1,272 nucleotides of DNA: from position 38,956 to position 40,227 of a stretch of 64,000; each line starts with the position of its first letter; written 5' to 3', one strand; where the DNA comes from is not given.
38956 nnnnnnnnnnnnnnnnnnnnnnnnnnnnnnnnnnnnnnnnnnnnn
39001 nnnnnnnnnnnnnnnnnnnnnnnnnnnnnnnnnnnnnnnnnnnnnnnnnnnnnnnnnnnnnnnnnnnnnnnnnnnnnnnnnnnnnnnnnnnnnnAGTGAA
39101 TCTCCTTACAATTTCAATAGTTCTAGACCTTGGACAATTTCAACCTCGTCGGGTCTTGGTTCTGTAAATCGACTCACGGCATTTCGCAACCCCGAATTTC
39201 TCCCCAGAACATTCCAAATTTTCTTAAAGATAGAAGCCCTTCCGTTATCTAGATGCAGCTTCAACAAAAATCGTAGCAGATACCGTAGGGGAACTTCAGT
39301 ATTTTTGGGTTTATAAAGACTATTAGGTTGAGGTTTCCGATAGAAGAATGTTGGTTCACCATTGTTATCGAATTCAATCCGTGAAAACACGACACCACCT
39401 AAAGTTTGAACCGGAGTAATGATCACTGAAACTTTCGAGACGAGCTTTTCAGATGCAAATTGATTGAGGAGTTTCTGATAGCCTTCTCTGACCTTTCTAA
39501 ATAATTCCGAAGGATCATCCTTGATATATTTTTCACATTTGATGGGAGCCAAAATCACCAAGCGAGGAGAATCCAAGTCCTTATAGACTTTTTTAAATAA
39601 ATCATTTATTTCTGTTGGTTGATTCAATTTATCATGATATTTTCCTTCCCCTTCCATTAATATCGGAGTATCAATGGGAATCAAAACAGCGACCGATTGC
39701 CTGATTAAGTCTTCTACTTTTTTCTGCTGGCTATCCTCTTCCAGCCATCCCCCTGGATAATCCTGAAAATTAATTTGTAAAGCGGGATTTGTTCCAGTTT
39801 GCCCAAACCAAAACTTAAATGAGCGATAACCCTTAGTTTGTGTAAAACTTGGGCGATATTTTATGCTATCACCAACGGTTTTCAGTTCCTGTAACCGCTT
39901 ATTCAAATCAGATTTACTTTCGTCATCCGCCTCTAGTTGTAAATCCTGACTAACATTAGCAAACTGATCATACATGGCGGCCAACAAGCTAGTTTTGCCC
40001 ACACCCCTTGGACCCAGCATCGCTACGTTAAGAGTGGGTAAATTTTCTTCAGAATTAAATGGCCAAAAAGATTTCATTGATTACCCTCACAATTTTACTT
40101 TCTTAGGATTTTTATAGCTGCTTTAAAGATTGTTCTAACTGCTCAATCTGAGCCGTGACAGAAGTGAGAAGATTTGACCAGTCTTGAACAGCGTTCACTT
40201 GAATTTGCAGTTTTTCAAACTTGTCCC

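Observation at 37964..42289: Three-gene dynamin-like GTPase module: large dynamin-like GTPase, small P-loop GTPase, membrane coiled-coil protein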

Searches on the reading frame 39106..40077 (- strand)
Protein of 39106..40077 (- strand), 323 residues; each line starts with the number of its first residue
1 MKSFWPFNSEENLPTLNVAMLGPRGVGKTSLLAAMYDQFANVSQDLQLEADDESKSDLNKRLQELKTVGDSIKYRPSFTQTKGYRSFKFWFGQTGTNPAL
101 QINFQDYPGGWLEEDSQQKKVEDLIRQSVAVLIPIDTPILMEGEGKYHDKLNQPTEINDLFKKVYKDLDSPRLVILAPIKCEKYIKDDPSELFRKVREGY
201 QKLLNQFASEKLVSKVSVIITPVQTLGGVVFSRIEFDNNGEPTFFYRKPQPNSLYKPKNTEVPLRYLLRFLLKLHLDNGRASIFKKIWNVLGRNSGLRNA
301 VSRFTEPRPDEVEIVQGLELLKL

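Call 3: search_protein_families(library=pfam, proteins=[window:39106-40077:-], max_evalue=1)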
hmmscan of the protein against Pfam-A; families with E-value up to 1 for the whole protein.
window:39106-40077:- (323 aa): 12 families
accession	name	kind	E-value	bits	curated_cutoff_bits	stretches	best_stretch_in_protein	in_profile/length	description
PF19993.5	DO-GTPase2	-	4.7e-07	30.1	27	1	18-205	3-193/226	Double-GTPase 2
PF13173.12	AAA_14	-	0.0013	19.2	27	1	18-61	5-48/129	AAA domain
PF00005.33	ABC_tran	-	0.0016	19.5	25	1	18-79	14-75/137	ABC transporter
PF01926.29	MMR_HSR1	-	0.0097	16.4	21.9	1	17-144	1-86/113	50S ribosome-binding GTPase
PF19975.5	DO-GTPase1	-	0.017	14.8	27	1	20-122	2-98/271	Double-GTPase 1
PF05673.19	DUF815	-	0.093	12.3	23.8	1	12-64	50-101/249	Protein of unknown function (DUF815)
PF08477.19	Roc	-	0.097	13.3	27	1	18-51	2-35/119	Ras of Complex, Roc, domain of DAPkinase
PF05729.18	NACHT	-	0.1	12.9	26.7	0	18-41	3-26/167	NACHT domain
PF13401.12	AAA_22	-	0.16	12.7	27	1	20-58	10-47/130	AAA domain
PF01695.23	IstB_IS21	-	0.19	11.6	24.1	1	17-35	94-112/238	IstB-like ATP binding protein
PF13191.12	AAA_16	-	0.22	12.5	32.6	1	18-38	27-47/167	AAA ATPase domain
PF00004.35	AAA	-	0.23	12.3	21.2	1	20-39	3-22/131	ATPase family associated with various cellular activities (AAA)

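Call 4: search_protein_families(library=padloc, proteins=[window:39106-40077:-], max_evalue=1)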
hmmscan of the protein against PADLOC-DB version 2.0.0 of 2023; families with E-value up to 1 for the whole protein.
window:39106-40077:- (323 aa): 7 families
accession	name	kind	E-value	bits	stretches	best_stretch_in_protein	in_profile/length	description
PDLC00268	PtuA1|PtuA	-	0.00092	16.7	1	17-80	27-90/411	AAA ATPase domain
PDLC00279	PtuA1|PtuA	-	0.0063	13.7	1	20-69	31-79/416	AAA ATPase domain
PDLC04789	PDC-S01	-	0.0078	13.3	1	18-66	20-68/375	-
PDLC04235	PDC-M01A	-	0.017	12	1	11-49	181-224/510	-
PDLC04238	PDC-M01A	-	0.022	11.5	1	7-50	191-232/564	-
PDLC03839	LeoA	-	0.025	11.6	1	11-51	53-91/559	-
PDLC00277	PtuA1|PtuA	-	0.041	11.1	1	20-81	28-89/423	AAA ATPase domain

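Call 5: search_protein_families(library=ncbifam, proteins=[window:39106-40077:-], max_evalue=1)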
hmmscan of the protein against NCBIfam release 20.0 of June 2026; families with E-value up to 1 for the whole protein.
window:39106-40077:- (323 aa): 11 families
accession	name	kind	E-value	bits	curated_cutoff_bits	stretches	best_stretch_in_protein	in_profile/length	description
NF005230.0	PRK06731.1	equivalog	0.0021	17.4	553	1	17-70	88-142/281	flagellar biosynthesis regulator FlhF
NF010068.0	PRK13548.1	equivalog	0.023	13.8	261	1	18-55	34-71/261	heme ABC transporter ATP-binding protein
NF038214.1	IS21_help_AAA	equivalog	0.037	13.7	200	0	17-40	92-115/232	IS21-like element helper ATPase IstB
NF008039.0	PRK10771.1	equivalog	0.04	13.3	298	1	17-61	27-71/234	thiamine ABC transporter ATP-binding protein ThiQ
TIGR02928.1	TIGR02928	subfamily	0.04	12.8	181.3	1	15-46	40-71/366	orc1/cdc6 family replication initiation protein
NF000256.1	MsrSA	exception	0.079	11.4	1100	1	17-42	326-351/488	ABC-F type ribosomal protection protein Msr(A)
TIGR03420.1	DnaA_homol_Hda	equivalog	0.099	12.2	194.8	1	18-58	41-82/226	DnaA regulatory inactivator Hda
TIGR03740.1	galliderm_ABC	subfamily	0.14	11.8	309.75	0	19-60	30-71/223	lantibiotic protection ABC transporter ATP-binding subunit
TIGR03410.1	urea_trans_UrtE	equivalog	0.15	11.5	285.8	1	18-62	29-73/230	urea ABC transporter ATP-binding subunit UrtE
NF003226.0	PRK04195.1-1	equivalog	0.15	11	588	1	17-81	42-98/405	replication factor C large subunit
NF049994.1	slr1306_fam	domain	0.19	10.3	490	1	14-49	107-143/470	slr1306 family protein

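Call 11: find_homologous_proteins(query=window:39106-40077:-)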
Query window:39106-40077:- (323 aa): 660 proteins with E <= 0.001 among 1970 candidates; the best 120 are listed.
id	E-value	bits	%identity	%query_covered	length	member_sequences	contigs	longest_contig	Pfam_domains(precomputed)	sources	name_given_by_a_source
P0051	6.8e-214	727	100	100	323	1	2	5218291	PF19993.6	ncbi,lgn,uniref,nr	ncbi:TRAFAC clade GTPase domain-containing protein [Spirulina subsalsa]|uniref:TRAFAC clade GTPase d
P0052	3.7e-148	511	73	98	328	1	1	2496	PF19993.6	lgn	-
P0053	7.2e-143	494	72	98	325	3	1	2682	PF19993.6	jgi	jgi:hypothetical protein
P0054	2.2e-142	492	71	100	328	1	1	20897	PF19993.6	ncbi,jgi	jgi:hypothetical protein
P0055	1.0e-140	487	71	98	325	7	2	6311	PF19993.6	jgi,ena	jgi:hypothetical protein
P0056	1.5e-140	486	70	100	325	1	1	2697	PF19993.6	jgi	jgi:hypothetical protein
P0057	2.7e-140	485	72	100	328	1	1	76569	PF19993.6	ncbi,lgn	-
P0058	5.3e-140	484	71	98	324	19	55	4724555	PF19993.6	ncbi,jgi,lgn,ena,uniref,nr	ncbi:TRAFAC clade GTPase domain-containing protein [Planktothrix agardhii]|jgi:GTPase SAR1 family pr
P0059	1.2e-138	480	70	100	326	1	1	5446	PF19993.6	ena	-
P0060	5.4e-138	478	69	100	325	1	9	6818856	-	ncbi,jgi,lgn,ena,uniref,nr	ncbi:hypothetical protein [Arthrospira platensis]|jgi:hypothetical protein|uniref:Uncharacterized pr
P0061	3.7e-137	475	69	100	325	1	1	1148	PF19993.6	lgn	-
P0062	5.1e-137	475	68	100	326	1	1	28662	PF19993.6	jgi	jgi:hypothetical protein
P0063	6.9e-137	474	69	100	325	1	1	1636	PF19993.6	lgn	-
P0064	2.1e-136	473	69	100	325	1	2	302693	PF19993.6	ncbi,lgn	-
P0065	1.1e-134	467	69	100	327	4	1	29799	PF19993.6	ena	-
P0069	2.4e-132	459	67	100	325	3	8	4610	PF19993.6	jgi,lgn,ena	jgi:hypothetical protein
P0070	9.5e-132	457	66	100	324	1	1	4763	PF19993.6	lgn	-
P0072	1.1e-129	450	66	100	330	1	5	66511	PF19993.6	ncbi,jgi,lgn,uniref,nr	ncbi:hypothetical protein J0895_07085 [Phormidium pseudopriestleyi FRX01]|uniref:Uncharacterized pro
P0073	5.0e-129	448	69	94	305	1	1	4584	PF19993.6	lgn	-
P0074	1.9e-124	433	63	100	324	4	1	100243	PF19993.6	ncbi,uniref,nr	ncbi:TRAFAC clade GTPase domain-containing protein [Laspinema olomoucense]|uniref:TRAFAC clade GTPas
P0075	1.0e-122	428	64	98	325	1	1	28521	PF19993.6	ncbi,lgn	-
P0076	4.3e-122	426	63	98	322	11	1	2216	PF19993.6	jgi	jgi:GTPase SAR1 family protein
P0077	3.5e-121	423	63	97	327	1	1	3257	PF19993.6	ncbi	ncbi:MAG: TRAFAC clade GTPase domain-containing protein [Planktothrix sp.]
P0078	5.6e-121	422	63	100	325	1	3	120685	PF19993.6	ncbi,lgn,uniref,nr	ncbi:MAG: hypothetical protein WAN66_27005 [Limnoraphis robusta]|uniref:TRAFAC clade GTPase domain-c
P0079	3.9e-120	419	62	100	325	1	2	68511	PF19993.6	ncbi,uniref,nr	ncbi:TRAFAC clade GTPase domain-containing protein [Limnoraphis robusta]|uniref:Double-GTPase 2 doma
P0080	2.7e-118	413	63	98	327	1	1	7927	PF19993.6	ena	-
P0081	4.3e-118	412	63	98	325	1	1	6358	PF19993.6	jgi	-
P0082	6.0e-118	412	60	98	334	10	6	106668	PF19993.6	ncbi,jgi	jgi:GTPase SAR1 family protein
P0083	8.2e-118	411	62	97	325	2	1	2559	PF19993.6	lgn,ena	-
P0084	1.0e-116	408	60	98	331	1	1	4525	PF19993.6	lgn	-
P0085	1.4e-116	407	64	97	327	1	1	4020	PF19993.6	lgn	-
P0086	5.2e-116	406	60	100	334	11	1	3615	PF19993.6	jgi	jgi:GTPase SAR1 family protein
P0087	1.3e-114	401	64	94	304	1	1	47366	PF19993.6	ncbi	-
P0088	2.9e-114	400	60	98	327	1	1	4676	PF19993.6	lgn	-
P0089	3.0e-107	377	57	100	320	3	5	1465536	PF19993.6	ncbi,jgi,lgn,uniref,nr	ncbi:hypothetical protein JJD41_19000 [Oxynema sp. CENA135]|jgi:hypothetical protein|uniref:TRAFAC c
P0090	6.1e-106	372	62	85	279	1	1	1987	PF19993.6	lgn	-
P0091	2.3e-102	361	53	100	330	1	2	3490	PF19993.6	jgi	jgi:GTPase SAR1 family protein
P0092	2.2e-101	357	54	95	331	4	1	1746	PF19993.6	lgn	-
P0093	1.6e-95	338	52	100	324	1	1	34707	PF19993.6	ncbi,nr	ncbi:hypothetical protein AY600_14465 [Phormidium willei BDU 130791]|nr:hypothetical protein AY600_1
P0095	5.7e-86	307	48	96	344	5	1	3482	PF19993.6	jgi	jgi:GTPase SAR1 family protein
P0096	5.4e-85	304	50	94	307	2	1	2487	PF19993.6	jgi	jgi:hypothetical protein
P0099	2.1e-83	298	49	90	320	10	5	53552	PF19993.6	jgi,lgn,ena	jgi:hypothetical protein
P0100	2.6e-83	298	51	90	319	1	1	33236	PF19993.6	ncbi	ncbi:MAG: hypothetical protein AB4426_17600 [Xenococcaceae cyanobacterium]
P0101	8.1e-83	297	49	96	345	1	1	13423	PF19993.6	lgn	-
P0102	1.0e-82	296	49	96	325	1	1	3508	PF19993.6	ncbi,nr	ncbi:MAG: hypothetical protein ICV78_19930 [Tolypothrix sp. Co-bin9]|nr:hypothetical protein [Tolypo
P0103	1.5e-82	296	50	90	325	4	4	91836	PF19993.6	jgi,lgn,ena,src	jgi:hypothetical protein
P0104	2.0e-82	295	47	96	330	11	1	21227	PF19993.6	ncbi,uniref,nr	ncbi:TRAFAC clade GTPase domain-containing protein [Cyanobacterium aponinum]|uniref:Double-GTPase 2 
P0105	2.7e-82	295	51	90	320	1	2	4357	PF19993.6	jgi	jgi:hypothetical protein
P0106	5.4e-82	294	46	96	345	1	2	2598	PF19993.6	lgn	-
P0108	8.7e-82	293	47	96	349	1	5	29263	PF19993.6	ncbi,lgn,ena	-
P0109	1.2e-81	293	48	96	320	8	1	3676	PF19975.6,PF19993.6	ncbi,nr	ncbi:MAG: hypothetical protein F6K32_21490 [Desertifilum sp. SIO1I2]|nr:hypothetical protein [Desert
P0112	2.1e-81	292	49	90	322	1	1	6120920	PF19993.6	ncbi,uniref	ncbi:TRAFAC clade GTPase domain-containing protein [Lyngbya aestuarii]|uniref:TRAFAC clade GTPase do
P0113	3.0e-81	291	48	95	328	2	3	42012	PF19993.6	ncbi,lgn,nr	ncbi:MAG: hypothetical protein SAJ12_09665 [Jaaginema sp. PMC 1079.18]|nr:hypothetical protein [Jaag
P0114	4.7e-81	291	48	95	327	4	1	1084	PF19993.6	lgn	-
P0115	4.8e-81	291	50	90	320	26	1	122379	PF19993.6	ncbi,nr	ncbi:hypothetical protein NG796_14360 [Laspinema sp. A4]|nr:hypothetical protein [Laspinema sp. D2d]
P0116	6.2e-81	290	46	96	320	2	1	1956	PF19993.6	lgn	-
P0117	8.5e-81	290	50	90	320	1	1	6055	PF19993.6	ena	-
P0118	1.4e-80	289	48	90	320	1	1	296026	PF19993.6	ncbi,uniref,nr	ncbi:hypothetical protein H6G06_12740 [Anabaena sphaerica FACHB-251]|uniref:Double-GTPase 2 domain-c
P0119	1.6e-80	289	48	90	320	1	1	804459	PF19993.6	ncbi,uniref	ncbi:TRAFAC clade GTPase domain-containing protein [Anabaena sp. WFMT]|uniref:TRAFAC clade GTPase do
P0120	2.0e-80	289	48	91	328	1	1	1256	PF19993.6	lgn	-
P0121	2.4e-80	288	48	90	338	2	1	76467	PF19993.6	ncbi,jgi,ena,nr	ncbi:MAG: hypothetical protein JOZ78_24720 [Chroococcidiopsidaceae cyanobacterium CP_BM_ER_R8_30]|nr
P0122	2.4e-80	288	46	95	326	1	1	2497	PF19993.6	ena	-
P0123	2.6e-80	288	49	90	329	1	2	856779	PF19993.6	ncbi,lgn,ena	ncbi:MAG: hypothetical protein WA783_06515 [Phormidesmis sp.]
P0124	3.7e-80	288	50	90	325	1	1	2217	PF19993.6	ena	-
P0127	6.3e-80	287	46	95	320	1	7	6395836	PF19993.6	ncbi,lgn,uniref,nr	ncbi:hypothetical protein H6G54_10960 [Anabaena cylindrica FACHB-243]|uniref:Double-GTPase 2 domain-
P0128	6.7e-80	287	47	90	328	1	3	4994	PF19993.6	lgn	-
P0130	1.6e-79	286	48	90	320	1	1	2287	PF19993.6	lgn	-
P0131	2.0e-79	285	45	96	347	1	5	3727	PF19993.6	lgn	-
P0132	2.0e-79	285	46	95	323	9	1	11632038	PF19993.6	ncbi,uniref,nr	ncbi:hypothetical protein WA1_40980 [Scytonema hofmannii PCC 7110]|uniref:Double-GTPase 2 domain-con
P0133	2.3e-79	285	48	90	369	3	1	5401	PF19993.6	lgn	-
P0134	3.4e-79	285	50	90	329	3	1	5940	PF19993.6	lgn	-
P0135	3.4e-79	285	48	95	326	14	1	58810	PF19993.6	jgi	jgi:hypothetical protein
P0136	4.1e-79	284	47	96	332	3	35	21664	PF19993.6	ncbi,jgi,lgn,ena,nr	ncbi:MAG: hypothetical protein GW795_10065 [Cyanobacteria bacterium]|nr:hypothetical protein [Cyanob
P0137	5.0e-79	284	48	95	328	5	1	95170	PF19993.6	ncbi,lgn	ncbi:MAG: hypothetical protein ACHBN1_36680 [Heteroscytonema crispum UTEX LB 1556]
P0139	5.5e-79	284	49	90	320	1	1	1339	PF19993.6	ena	-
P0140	7.6e-79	283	45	96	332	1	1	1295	PF19993.6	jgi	jgi:GTPase SAR1 family protein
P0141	1.3e-78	283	48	90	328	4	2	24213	PF19993.6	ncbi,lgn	ncbi:MAG: hypothetical protein ACLFV6_00280 [Spirulinaceae cyanobacterium]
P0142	1.6e-78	282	48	90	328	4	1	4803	PF19993.6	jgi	-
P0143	1.7e-78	282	46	93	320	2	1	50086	PF19975.6,PF19993.6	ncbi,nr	ncbi:MAG: hypothetical protein F6K58_12550 [Symploca sp. SIO2E9]|nr:hypothetical protein [Symploca s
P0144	1.9e-78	282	46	96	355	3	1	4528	PF19993.6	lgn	-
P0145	2.4e-78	282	47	95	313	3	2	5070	PF08477.20,PF19993.6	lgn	-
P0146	2.4e-78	282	47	96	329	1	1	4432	PF08477.20,PF19993.6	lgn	-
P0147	3.8e-78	281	47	95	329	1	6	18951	PF19993.6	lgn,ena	-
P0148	5.5e-78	281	49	90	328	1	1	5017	PF19993.6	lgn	-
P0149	6.6e-78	280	48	95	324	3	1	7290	PF19993.6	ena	-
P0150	6.9e-78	280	45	95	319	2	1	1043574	PF19975.6,PF19993.6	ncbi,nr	ncbi:MAG: hypothetical protein F6K16_06710 [Symploca sp. SIO2B6]|nr:hypothetical protein [Symploca s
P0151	7.1e-78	280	47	90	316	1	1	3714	PF19993.6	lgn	-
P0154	1.8e-77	279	48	90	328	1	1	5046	PF19993.6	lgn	-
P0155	2.8e-77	278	46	91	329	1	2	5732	PF19993.6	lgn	-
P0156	3.8e-77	278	48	90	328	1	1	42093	PF19993.6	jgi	jgi:hypothetical protein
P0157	3.9e-77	278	47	90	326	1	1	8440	PF19993.6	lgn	-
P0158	3.9e-77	278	47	89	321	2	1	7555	PF19993.6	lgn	-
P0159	4.5e-77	278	45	96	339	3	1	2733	PF19993.6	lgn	-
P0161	1.2e-76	276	46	95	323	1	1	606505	PF19993.6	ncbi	ncbi:hypothetical protein NUACC21_81420 [Scytonema sp. NUACC21]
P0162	1.8e-76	276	46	95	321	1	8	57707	PF19993.6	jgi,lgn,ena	-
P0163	2.3e-76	275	45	98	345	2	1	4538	PF19993.6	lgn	-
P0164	2.8e-76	275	46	91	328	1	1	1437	PF19993.6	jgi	jgi:hypothetical protein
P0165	3.0e-76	275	46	93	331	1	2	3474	PF19993.6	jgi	jgi:GTPase SAR1 family protein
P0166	3.0e-76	275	46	90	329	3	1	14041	PF19993.6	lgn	-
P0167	3.8e-76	275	44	93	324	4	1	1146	PF19993.6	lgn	-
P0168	3.8e-76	275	49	90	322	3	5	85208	PF19993.6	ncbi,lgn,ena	-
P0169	3.8e-76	275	49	90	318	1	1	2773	PF19993.6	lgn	-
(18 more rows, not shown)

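Call 15: find_related_loci(query=A1, collection=genome_contigs, flank=7000)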
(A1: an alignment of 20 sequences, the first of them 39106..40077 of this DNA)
Query A1 (323 aa) in genome_contigs; peptide patterns used: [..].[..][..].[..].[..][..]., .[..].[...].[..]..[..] (x = any residue, [..] = any of these).
188 stretches matched a pattern; 115 encode a relative of the query (tblastn E <= 1e-3); the best 80 are kept; 80 distinct loci.
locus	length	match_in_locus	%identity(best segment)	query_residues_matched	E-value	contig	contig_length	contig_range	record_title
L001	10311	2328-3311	72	1-323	4e-139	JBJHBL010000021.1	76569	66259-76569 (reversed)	MAG: Limnoraphis sp. isolate SF2967_J5348.semibin_refined.053 NODE_431_length_76569_cov_2.157440, whole genome shotgun s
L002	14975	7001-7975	69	1-323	5e-136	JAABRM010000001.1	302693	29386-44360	MAG: Oscillatoriales cyanobacterium isolate S07.Bin090 Scaffold_11, whole genome shotgun sequence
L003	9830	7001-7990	66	1-323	1e-129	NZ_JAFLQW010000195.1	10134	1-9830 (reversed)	Phormidium pseudopriestleyi FRX01 c_000000091535, whole genome shotgun sequence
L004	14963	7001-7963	63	1-323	3e-128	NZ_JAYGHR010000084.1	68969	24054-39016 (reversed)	Limnoraphis robusta BA-68 BA1 NODE_49_length_68969_cov_22.969800, whole genome shotgun sequence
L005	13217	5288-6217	64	7-316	6e-128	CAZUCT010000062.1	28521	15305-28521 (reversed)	MAG TPA_asm: uncultured bacterium isolate SRP141376_co3_269 genome assembly, contig: NODE_4329_length_28521_cov_71.77014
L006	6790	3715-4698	66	1-323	2e-127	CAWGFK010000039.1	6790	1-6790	MAG: uncultured cyanobacterium isolate MFD01721.bin.1.50 genome assembly, contig: contig_41638, whole genome shotgun seq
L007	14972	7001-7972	62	1-323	2e-121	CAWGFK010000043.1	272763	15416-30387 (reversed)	MAG: uncultured cyanobacterium isolate MFD01721.bin.1.50 genome assembly, contig: contig_45392, whole genome shotgun seq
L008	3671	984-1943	61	7-323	1e-115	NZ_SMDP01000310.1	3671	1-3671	Geitlerinema sp. P-1104 NODE_310, whole genome shotgun sequence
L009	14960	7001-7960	60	7-323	5e-111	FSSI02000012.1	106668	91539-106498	Oscillatoria sp. HE10JO genome assembly, contig: Sample_HE_10J0_scaffold_11, whole genome shotgun sequence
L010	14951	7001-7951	53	16-322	4e-105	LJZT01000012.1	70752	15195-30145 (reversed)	MAG: Phormidium sp. OSCR ITZY_scaf_139, whole genome shotgun sequence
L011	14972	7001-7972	52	1-322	2e-103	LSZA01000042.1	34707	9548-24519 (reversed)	Phormidium willei BDU 130791 contig00042, whole genome shotgun sequence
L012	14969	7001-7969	48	11-323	6e-91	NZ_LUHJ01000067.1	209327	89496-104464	Anabaena sp. 4-3 contig184, whole genome shotgun sequence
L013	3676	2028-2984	48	13-323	1e-88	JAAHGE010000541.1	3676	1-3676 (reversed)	MAG: Desertifilum sp. SIO1I2 1I2_NODE_541, whole genome shotgun sequence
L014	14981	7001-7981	47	11-323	8e-87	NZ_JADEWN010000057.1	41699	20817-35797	Gloeocapsopsis crepidinum LEGE 06123 NODE_57_length_41699_cov_13.7254, whole genome shotgun sequence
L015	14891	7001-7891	48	16-306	2e-86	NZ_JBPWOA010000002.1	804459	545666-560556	Anabaena sp. WFMT contig_2, whole genome shotgun sequence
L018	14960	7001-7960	43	7-323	1e-81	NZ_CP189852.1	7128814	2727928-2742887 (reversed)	Aliinostoc sp. HNIBRCY26 chromosome, complete genome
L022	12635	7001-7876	46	16-301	3e-80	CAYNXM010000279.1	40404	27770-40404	MAG TPA_asm: uncultured Lyngbya sp. isolate binchicken_co372_111 genome assembly, contig: k141_66709, whole genome shotg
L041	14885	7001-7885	46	16-301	2e-78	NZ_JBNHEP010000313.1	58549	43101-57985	Dapis sp. BLCC M229 strain BLCC-M229 NODE_158_length_58549_cov_58.796714, whole genome shotgun sequence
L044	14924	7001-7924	44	1-306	5e-78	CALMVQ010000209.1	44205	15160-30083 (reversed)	MAG TPA_asm: uncultured Scytonema sp. isolate SRR13685156_bin.26_CONCOCT_v1.1_MAG genome assembly, contig: NODE_68_lengt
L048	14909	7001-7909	50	10-306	2e-77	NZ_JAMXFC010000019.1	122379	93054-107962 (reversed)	Laspinema sp. D2d NODE_27_length_122379_cov_54.778573, whole genome shotgun sequence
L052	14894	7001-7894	48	16-305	6e-77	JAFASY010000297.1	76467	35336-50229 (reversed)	MAG: Chroococcidiopsidaceae cyanobacterium CP_BM_ER_R8_30 BM_ER_R8_k147_1823770, whole genome shotgun sequence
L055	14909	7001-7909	49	9-305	2e-76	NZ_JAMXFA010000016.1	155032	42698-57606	Laspinema olomoucense D3b NODE_16_length_155032_cov_100.459843, whole genome shotgun sequence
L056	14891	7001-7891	50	16-306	4e-76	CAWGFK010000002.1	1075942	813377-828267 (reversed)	MAG: uncultured cyanobacterium isolate MFD01721.bin.1.50 genome assembly, contig: contig_13528, whole genome shotgun seq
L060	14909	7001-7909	43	8-301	1e-75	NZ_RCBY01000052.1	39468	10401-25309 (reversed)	Okeania hirsuta strain PAB10Feb10-1 PAB_NODE_52, whole genome shotgun sequence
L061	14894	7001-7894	45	9-303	2e-75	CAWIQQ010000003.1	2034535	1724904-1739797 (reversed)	MAG: uncultured cyanobacterium isolate MFD03250.bin.1.114 genome assembly, contig: contig_4064, whole genome shotgun seq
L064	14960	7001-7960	42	1-322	8e-75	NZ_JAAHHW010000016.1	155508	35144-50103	MAG: Moorena sp. SIO3I8 3I8_NODE_16, whole genome shotgun sequence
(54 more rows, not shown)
